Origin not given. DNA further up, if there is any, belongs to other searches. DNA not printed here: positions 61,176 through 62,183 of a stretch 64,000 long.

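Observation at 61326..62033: RpoA lacks the C-terminal domain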

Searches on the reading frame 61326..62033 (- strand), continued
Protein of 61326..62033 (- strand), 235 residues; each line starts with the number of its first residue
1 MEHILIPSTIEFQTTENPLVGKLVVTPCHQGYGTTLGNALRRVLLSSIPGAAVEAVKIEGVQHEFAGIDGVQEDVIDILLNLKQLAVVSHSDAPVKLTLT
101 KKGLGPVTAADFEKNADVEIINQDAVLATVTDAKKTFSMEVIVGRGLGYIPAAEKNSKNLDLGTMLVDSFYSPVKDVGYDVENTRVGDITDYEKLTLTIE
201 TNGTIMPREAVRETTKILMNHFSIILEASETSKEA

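Call 32: list_cluster_members(proteins=[P0122, P0124, P0126, P0129, P0133, P0138, P0149, P0187, P0237, P0260])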
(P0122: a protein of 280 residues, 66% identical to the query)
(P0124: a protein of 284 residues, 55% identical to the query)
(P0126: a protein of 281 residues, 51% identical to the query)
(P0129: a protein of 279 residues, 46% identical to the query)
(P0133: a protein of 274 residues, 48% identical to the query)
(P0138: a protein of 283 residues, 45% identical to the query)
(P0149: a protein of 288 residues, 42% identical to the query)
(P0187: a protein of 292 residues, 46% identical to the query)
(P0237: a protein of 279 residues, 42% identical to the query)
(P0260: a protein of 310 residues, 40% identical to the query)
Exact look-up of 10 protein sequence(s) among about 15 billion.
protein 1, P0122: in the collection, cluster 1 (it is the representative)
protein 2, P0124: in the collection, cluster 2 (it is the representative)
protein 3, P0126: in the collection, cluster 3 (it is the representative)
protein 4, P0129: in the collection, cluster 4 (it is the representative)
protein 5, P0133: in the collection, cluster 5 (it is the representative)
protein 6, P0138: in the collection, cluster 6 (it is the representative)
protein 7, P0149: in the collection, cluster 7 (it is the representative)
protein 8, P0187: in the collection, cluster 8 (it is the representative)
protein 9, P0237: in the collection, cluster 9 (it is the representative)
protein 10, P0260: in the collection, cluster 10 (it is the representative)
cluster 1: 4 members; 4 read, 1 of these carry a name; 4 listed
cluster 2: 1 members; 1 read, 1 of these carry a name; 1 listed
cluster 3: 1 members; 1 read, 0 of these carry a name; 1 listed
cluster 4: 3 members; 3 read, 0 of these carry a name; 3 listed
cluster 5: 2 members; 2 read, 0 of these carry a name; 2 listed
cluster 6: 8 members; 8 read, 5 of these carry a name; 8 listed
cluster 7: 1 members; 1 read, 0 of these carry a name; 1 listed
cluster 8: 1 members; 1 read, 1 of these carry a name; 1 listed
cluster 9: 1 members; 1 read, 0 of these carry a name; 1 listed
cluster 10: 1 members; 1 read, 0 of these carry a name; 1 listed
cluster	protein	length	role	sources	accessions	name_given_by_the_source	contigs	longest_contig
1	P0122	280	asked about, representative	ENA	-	-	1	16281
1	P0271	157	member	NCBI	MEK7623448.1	MAG: DNA-directed RNA polymerase subunit alpha, partial [Patescibacteria group bacterium]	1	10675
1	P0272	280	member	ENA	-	-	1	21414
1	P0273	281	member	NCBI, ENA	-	-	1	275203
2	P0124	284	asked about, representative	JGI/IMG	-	DNA-directed RNA polymerase subunit alpha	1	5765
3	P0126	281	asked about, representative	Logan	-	-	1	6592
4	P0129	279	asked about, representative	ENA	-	-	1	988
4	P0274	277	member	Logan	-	-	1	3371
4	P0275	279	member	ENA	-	-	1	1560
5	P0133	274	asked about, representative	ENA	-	-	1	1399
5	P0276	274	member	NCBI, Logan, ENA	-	-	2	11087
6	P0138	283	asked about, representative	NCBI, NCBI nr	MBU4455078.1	DNA-directed RNA polymerase subunit alpha [Patescibacteria group bacterium]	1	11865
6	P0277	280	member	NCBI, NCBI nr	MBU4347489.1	DNA-directed RNA polymerase subunit alpha, partial [Patescibacteria group bacterium] | DNA-directed RNA polymerase subunit alpha [Patescibacteria group bacterium]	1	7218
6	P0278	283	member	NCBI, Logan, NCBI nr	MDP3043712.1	MAG: DNA-directed RNA polymerase subunit alpha [bacterium] | DNA-directed RNA polymerase subunit alpha [bacterium]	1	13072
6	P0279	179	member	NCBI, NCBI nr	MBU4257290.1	DNA-directed RNA polymerase subunit alpha, partial [Patescibacteria group bacterium] | DNA-directed RNA polymerase subunit alpha [Patescibacteria group bacterium]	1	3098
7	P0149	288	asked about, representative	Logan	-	-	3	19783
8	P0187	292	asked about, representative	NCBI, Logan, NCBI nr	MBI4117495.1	MAG: DNA-directed RNA polymerase subunit alpha [Parcubacteria group bacterium] | DNA-directed RNA polymerase subunit alpha [Parcubacteria group bacterium]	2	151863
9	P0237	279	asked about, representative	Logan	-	-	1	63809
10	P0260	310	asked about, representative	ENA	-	-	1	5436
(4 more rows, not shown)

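Call 33: list_cluster_members(proteins=[P0125, P0130, P0131, P0137, P0139, P0141, P0142, P0146, P0148, P0150])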
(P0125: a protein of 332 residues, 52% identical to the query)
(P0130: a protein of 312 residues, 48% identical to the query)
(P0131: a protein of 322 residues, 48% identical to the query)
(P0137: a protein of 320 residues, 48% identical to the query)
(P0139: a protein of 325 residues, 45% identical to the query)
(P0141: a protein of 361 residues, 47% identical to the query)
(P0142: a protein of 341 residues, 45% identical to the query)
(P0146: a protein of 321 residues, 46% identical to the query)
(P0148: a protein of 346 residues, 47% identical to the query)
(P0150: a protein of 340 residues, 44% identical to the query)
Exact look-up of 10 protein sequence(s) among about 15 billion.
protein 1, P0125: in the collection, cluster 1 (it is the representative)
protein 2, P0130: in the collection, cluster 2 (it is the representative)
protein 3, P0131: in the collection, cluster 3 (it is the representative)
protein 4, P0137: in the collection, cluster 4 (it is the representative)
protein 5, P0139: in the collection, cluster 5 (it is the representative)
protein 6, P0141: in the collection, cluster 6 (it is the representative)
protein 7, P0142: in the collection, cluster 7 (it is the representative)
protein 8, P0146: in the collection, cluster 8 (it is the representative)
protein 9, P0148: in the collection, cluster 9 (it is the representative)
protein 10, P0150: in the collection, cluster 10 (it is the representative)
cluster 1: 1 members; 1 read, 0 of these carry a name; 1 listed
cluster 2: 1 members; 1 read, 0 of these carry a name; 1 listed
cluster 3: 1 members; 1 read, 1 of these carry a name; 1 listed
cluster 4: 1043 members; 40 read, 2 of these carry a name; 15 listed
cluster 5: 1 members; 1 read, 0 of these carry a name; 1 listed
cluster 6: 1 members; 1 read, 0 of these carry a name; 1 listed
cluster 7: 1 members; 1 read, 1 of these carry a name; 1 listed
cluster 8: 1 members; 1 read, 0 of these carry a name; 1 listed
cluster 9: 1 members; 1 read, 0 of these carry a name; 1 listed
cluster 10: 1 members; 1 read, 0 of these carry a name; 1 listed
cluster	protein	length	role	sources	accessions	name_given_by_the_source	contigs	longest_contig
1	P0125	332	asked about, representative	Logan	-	-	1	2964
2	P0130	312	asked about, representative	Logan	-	-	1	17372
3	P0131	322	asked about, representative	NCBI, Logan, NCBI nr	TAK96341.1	DNA-directed RNA polymerase subunit alpha [Patescibacteria group bacterium] | MAG: DNA-directed RNA polymerase subunit alpha [Patescibacteria group bacterium]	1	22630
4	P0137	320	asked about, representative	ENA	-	-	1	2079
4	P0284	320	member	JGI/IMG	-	DNA-directed RNA polymerase subunit alpha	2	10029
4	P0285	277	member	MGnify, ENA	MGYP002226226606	FL=1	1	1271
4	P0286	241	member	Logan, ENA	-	-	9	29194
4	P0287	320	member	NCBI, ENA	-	-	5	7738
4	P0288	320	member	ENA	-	-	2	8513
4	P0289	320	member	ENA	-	-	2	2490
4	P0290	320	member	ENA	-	-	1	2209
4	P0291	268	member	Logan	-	-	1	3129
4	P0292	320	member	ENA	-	-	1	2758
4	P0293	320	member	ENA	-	-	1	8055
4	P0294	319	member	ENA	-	-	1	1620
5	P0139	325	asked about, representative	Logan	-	-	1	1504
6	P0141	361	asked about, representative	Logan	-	-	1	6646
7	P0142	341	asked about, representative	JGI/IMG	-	DNA-directed RNA polymerase subunit alpha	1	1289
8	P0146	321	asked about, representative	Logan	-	-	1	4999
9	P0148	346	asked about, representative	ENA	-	-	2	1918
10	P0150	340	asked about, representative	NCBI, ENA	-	-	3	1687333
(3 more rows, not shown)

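Call 38: find_related_loci(query=A1, collection=genome_contigs, flank=6000)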
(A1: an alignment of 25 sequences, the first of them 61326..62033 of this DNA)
Query A1 (235 aa) in genome_contigs; peptide patterns used: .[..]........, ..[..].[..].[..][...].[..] (x = any residue, [..] = any of these).
600 stretches matched a pattern (row limit reached: there are more); 599 encode a relative of the query (tblastn E <= 1e-3); the best 80 are kept; 80 distinct loci.
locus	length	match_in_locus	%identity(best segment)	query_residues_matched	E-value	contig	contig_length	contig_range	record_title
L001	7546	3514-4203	75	1-230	8e-119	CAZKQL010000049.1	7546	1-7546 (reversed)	MAG TPA_asm: uncultured Gammaproteobacteria bacterium isolate SRP090828_co3_39 genome assembly, contig: NODE_2128_length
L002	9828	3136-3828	69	1-232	4e-109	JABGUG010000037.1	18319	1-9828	MAG: Candidatus Parcubacteria bacterium isolate SI034_bin149 k141_267606, whole genome shotgun sequence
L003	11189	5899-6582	62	1-229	1e-94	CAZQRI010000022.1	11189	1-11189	MAG TPA_asm: uncultured Gammaproteobacteria bacterium isolate SRP298887_co1_343 genome assembly, contig: NODE_6376_lengt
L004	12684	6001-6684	57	1-228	5e-86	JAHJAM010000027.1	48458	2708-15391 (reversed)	MAG: Patescibacteria group bacterium isolate Modern_marine.mb.212 Modern_marine.mb.212_k141_2320739, whole genome shotgu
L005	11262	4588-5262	51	1-225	8e-73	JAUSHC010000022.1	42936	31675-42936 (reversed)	MAG: bacterium isolate E14_metabat.bin.167 E14_k141_1663744, whole genome shotgun sequence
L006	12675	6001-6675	49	1-226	1e-72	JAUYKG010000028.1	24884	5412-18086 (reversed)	MAG: Candidatus Veblenbacteria bacterium isolate C24_metabat.bin.183 C24_k141_1058672, whole genome shotgun sequence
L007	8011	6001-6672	49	2-225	8e-66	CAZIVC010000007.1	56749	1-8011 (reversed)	MAG TPA_asm: uncultured Gammaproteobacteria bacterium isolate SRP278252_co2_358 genome assembly, contig: NODE_913_length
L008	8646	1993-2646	49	15-230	3e-65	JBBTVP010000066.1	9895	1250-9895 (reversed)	MAG: Patescibacteria group bacterium isolate H51-bin047_1 H51_bin047_1_000000000066, whole genome shotgun sequence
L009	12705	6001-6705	45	1-234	2e-64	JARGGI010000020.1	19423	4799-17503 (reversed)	MAG: Patescibacteria group bacterium isolate C14-28 NODE_20_length_19423_cov_19.792050, whole genome shotgun sequence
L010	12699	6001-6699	44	1-233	3e-64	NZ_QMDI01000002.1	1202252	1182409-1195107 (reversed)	Elioraea thermophila strain YIM 72297 contig002, whole genome shotgun sequence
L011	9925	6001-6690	43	1-230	2e-62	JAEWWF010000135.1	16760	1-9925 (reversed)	MAG: Proteobacteria bacterium isolate OH_SDB_89 k127_1074803, whole genome shotgun sequence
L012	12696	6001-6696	46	1-234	2e-62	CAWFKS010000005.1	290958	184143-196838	MAG: uncultured Alphaproteobacteria bacterium isolate MFD01721.bin.1.343 genome assembly, contig: contig_23212, whole ge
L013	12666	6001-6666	45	1-223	1e-62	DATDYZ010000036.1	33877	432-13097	MAG TPA_asm: Candidatus Andersenbacteria bacterium isolate SMAG_U8178 k141_1296240, whole genome shotgun sequence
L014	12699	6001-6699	45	1-234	2e-62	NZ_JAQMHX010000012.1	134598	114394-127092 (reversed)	Candidatus Phyllobacterium onerii isolate IY22 contig00012, whole genome shotgun sequence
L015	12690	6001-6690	45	1-230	4e-62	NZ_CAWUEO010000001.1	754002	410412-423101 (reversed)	Acetobacter sp. LMG 32666 gnlLMUGentLMG32666_1, whole genome shotgun sequence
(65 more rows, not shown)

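Call 42: search_protein_families(library=pfam, proteins=[P0125, P0138, P0187, P0260, P0149, P0185, P0131, P0151], max_evalue=0.1)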
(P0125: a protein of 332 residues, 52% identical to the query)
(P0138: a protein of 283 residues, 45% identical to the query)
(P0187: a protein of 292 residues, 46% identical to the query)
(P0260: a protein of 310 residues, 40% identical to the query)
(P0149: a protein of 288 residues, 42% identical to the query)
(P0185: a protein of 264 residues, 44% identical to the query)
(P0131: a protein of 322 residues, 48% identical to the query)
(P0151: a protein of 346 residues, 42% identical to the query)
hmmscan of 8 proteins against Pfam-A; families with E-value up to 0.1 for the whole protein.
P0125 (332 aa): 7 families
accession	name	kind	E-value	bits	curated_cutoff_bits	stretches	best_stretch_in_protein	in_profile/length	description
PF01000.31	RNA_pol_A_bac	-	6.2e-30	104.3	33.9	1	55-170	1-119/119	RNA polymerase Rpb3/RpoA insert domain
PF01193.29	RNA_pol_L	-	3.6e-22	78.3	24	1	26-220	2-74/74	RNA polymerase Rpb3/Rpb11 dimerisation domain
PF18953.6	SAP_new25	-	8.1e-05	22.6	26.3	0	261-293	7-37/51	SAP domain-containing new25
PF10281.14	Ish1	-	0.0068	17.2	26.6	1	260-291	2-34/37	Putative nuclear envelope organisation protein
PF13656.11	RNA_pol_L_2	-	0.021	14.9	27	0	191-221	40-70/75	RNA polymerase Rpb3/Rpb11 dimerisation domain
PF07498.18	Rho_N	-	0.024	15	24.9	0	266-293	9-36/43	Rho termination factor, N-terminal domain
PF11387.14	DUF2795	-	0.092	13.1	25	0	264-277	19-32/54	Protein of unknown function (DUF2795)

P0138 (283 aa): 5 families
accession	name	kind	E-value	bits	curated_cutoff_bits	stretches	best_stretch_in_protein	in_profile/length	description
PF01000.31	RNA_pol_A_bac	-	7.8e-29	100.8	33.9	1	56-172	1-119/119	RNA polymerase Rpb3/RpoA insert domain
PF01193.29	RNA_pol_L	-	3.2e-21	75.3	24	1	26-222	1-74/74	RNA polymerase Rpb3/Rpb11 dimerisation domain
PF13656.11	RNA_pol_L_2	-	0.0015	18.6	27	0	193-223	40-70/75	RNA polymerase Rpb3/Rpb11 dimerisation domain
PF08158.18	SDA1_HEAT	-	0.022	14.2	26.4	1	208-276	143-208/364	SDA1, HEAT repeat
PF06213.17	CobT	-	0.044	13.7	26.1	1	204-276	183-254/276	Cobalamin biosynthesis protein CobT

P0187 (292 aa): 3 families
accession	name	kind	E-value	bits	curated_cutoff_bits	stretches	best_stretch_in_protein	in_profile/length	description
PF01000.31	RNA_pol_A_bac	-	2.9e-26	92.4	33.9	1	55-171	1-118/119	RNA polymerase Rpb3/RpoA insert domain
PF01193.29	RNA_pol_L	-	2.8e-22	78.7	24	1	25-222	1-74/74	RNA polymerase Rpb3/Rpb11 dimerisation domain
PF13656.11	RNA_pol_L_2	-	0.011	15.8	27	0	192-223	39-70/75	RNA polymerase Rpb3/Rpb11 dimerisation domain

P0260 (310 aa): 4 families
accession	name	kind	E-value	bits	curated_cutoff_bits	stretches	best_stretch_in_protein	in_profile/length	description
PF01000.31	RNA_pol_A_bac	-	2.1e-28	99.4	33.9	1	55-172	1-119/119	RNA polymerase Rpb3/RpoA insert domain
PF01193.29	RNA_pol_L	-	5e-19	68.2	24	1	25-222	1-74/74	RNA polymerase Rpb3/Rpb11 dimerisation domain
PF13656.11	RNA_pol_L_2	-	0.00017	21.7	27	0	192-226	39-73/75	RNA polymerase Rpb3/Rpb11 dimerisation domain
PF13794.12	MiaE_2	-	0.1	12.8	25.2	0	185-234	15-64/185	tRNA-(MS[2]IO[6]A)-hydroxylase (MiaE)-like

P0149 (288 aa): 2 families
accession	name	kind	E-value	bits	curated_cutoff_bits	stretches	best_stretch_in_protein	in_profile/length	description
PF01000.31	RNA_pol_A_bac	-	2.2e-29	102.5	33.9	1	58-174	1-119/119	RNA polymerase Rpb3/RpoA insert domain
PF01193.29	RNA_pol_L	-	5.2e-16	58.6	24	1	28-224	1-74/74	RNA polymerase Rpb3/Rpb11 dimerisation domain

P0185 (264 aa): 4 families
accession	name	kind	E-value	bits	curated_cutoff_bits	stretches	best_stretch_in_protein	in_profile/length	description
PF01000.31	RNA_pol_A_bac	-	2.3e-33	115.3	33.9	1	54-169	1-119/119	RNA polymerase Rpb3/RpoA insert domain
PF01193.29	RNA_pol_L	-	1.8e-22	79.2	24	1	24-219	1-74/74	RNA polymerase Rpb3/Rpb11 dimerisation domain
PF13656.11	RNA_pol_L_2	-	3.8e-06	26.9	27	1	190-224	40-74/75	RNA polymerase Rpb3/Rpb11 dimerisation domain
PF22782.1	SDE2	-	0.01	17.1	26.4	1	217-260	23-66/100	Splicing regulator SDE2, SDE2 domain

P0131 (322 aa): 7 families
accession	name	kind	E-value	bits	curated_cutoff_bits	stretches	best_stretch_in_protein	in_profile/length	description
PF01000.31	RNA_pol_A_bac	-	4.4e-33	114.5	33.9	1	55-171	1-119/119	RNA polymerase Rpb3/RpoA insert domain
PF01193.29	RNA_pol_L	-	8e-22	77.2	24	1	30-221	6-74/74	RNA polymerase Rpb3/Rpb11 dimerisation domain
PF03118.21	RNA_pol_A_CTD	-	2.8e-13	49.8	23.8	1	253-310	9-65/67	Bacterial RNA polymerase, alpha chain C terminal domain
PF14520.12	HHH_5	-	1e-06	29.6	27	1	260-310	5-55/57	Helix-hairpin-helix domain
PF13656.11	RNA_pol_L_2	-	7.3e-05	22.8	27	1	192-225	40-73/75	RNA polymerase Rpb3/Rpb11 dimerisation domain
PF00633.29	HHH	-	0.0047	17.2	24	0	288-306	9-27/30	Helix-hairpin-helix motif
PF22357.2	AF1548-like_C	-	0.039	14.5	23.9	0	262-308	6-50/56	AF1548-like, C-terminal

P0151 (346 aa): 6 families
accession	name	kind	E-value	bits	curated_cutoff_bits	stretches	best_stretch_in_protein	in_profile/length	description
PF01000.31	RNA_pol_A_bac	-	8.6e-34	116.7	33.9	1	58-173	2-119/119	RNA polymerase Rpb3/RpoA insert domain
PF01193.29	RNA_pol_L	-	2.6e-21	75.6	24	1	27-223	1-74/74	RNA polymerase Rpb3/Rpb11 dimerisation domain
PF03118.21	RNA_pol_A_CTD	-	1.8e-15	56.8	23.8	1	272-333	5-66/67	Bacterial RNA polymerase, alpha chain C terminal domain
PF14520.12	HHH_5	-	0.00029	21.7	27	1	290-333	13-56/57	Helix-hairpin-helix domain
PF13656.11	RNA_pol_L_2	-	0.00061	19.9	27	0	194-227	40-73/75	RNA polymerase Rpb3/Rpb11 dimerisation domain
PF21794.3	RAD51D_N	-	0.0016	19.1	27.3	1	287-332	12-57/60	RAD51D, N-terminal domain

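Call 56: find_encoding_contigs(protein=window:61326-62033:-, flank=10000, max_places=4)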
Protein window:61326-62033:- (235 aa): 1 contig read that carries it; 1 place shown.
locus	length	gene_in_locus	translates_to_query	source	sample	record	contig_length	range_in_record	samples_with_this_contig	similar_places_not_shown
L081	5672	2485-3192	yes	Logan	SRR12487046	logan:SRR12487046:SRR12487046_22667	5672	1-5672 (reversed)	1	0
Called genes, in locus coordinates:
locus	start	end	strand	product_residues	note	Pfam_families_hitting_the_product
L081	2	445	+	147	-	?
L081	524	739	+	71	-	PF01176:eIF-1a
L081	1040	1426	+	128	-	PF00416:Ribosomal_S13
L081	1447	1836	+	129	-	PF00411:Ribosomal_S11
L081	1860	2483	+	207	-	PF00163:Ribosomal_S4, PF01479:S4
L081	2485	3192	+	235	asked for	PF01193:RNA_pol_L, PF01000:RNA_pol_A_bac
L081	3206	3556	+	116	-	PF01196:Ribosomal_L17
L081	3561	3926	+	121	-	PF00572:Ribosomal_L13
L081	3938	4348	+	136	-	PF00380:Ribosomal_S9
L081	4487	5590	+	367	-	-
